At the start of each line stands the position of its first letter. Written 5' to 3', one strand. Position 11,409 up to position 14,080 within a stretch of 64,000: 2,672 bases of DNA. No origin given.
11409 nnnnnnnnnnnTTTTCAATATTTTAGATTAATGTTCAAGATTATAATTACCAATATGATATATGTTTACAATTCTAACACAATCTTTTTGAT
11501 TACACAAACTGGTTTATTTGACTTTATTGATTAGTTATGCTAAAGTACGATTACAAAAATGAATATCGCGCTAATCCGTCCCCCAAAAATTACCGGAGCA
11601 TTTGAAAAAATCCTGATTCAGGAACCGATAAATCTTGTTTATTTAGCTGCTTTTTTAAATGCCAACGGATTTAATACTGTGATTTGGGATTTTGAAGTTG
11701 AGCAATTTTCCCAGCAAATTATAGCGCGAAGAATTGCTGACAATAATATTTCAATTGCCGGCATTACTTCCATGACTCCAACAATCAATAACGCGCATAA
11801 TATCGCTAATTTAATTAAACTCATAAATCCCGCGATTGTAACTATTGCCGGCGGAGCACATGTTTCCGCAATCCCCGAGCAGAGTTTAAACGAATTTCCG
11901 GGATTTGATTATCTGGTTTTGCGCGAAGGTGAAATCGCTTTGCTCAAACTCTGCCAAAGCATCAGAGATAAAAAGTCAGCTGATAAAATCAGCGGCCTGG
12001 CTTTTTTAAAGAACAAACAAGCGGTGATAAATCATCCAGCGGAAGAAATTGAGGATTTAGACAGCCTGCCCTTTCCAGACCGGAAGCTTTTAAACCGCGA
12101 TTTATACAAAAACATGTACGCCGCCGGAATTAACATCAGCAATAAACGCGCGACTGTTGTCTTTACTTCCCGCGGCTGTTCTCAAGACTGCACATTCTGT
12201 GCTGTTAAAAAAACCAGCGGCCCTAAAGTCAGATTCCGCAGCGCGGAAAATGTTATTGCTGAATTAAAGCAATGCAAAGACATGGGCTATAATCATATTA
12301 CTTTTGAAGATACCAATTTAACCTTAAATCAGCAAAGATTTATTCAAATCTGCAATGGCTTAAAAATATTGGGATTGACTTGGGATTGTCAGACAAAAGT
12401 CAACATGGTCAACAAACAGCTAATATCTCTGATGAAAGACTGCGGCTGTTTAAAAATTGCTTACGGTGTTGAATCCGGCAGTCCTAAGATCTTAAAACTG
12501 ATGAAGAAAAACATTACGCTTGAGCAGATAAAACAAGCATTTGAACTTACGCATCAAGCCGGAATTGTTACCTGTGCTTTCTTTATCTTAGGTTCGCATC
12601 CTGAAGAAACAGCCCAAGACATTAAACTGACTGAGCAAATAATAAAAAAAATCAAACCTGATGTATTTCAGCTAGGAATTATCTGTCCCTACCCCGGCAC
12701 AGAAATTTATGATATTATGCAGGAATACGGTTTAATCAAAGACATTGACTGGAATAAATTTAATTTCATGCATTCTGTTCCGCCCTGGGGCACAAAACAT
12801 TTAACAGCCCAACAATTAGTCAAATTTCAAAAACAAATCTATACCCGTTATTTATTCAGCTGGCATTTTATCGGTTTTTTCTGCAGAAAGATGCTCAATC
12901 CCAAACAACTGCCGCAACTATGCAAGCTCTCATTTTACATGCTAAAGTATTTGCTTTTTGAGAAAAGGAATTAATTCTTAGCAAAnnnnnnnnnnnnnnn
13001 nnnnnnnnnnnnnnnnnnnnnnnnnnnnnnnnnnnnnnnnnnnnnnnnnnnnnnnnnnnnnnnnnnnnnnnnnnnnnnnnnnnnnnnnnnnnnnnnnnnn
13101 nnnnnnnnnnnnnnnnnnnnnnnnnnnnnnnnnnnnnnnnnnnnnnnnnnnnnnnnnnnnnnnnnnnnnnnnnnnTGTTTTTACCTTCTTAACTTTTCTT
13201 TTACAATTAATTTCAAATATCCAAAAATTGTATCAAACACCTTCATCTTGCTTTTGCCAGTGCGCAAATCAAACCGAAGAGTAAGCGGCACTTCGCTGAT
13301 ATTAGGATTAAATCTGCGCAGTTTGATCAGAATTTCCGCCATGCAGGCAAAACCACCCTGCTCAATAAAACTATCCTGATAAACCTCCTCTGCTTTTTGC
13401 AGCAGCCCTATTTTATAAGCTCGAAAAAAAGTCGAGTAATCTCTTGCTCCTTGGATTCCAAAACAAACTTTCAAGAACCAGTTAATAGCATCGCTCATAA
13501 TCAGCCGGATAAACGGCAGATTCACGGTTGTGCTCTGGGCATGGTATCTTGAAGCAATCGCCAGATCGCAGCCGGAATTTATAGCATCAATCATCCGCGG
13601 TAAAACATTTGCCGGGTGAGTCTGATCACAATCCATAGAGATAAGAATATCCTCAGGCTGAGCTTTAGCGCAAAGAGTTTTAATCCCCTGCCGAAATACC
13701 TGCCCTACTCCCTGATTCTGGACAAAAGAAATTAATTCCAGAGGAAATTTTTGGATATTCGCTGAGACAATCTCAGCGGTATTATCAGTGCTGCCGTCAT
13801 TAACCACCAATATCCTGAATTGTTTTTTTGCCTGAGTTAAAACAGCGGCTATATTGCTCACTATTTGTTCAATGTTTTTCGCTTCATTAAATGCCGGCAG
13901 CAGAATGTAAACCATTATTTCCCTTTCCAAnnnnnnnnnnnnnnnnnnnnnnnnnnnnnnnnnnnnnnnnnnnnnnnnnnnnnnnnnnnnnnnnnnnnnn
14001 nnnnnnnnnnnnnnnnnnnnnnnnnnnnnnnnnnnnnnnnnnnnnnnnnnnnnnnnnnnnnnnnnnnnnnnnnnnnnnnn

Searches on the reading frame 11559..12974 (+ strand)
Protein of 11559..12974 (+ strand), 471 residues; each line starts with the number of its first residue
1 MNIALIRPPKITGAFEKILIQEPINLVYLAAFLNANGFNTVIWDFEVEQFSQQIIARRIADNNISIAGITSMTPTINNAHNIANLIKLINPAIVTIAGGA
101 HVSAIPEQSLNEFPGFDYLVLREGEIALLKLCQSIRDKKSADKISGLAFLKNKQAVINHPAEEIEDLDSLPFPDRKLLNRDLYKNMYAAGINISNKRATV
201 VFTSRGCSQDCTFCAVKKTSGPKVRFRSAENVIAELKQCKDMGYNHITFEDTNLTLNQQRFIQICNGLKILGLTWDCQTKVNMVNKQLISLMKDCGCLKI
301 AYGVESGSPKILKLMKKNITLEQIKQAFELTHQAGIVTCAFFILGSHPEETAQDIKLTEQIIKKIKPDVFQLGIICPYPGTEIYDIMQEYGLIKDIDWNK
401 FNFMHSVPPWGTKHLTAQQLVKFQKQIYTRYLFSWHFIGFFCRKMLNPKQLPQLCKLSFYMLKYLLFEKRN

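Call 55: search_protein_families(library=pfam, proteins=[window:11559-12974:+], max_evalue=0.001)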
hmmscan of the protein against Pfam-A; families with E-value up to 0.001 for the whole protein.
window:11559-12974:+ (471 aa): 2 families
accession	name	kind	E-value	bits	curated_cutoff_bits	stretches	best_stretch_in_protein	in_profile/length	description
PF04055.27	Radical_SAM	-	9.5e-22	78.4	29.5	1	203-355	3-159/166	Radical SAM superfamily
PF02310.24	B12-binding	-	5.2e-21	75.1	32.1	1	22-128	13-117/121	B12 binding domain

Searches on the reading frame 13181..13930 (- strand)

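Call 55: search_protein_families(library=pfam, proteins=[window:13181-13930:-], max_evalue=0.001)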
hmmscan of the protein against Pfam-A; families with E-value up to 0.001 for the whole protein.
window:13181-13930:- (249 aa): 2 families
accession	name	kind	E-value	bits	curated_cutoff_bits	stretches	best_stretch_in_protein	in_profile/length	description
PF00535.33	Glycos_transf_2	-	3.6e-21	76.3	23.3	1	9-174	2-161/168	Glycosyl transferase family 2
PF13641.12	Glyco_tranf_2_3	-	3.3e-05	24.5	27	1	7-112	3-106/230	Glycosyltransferase like family 2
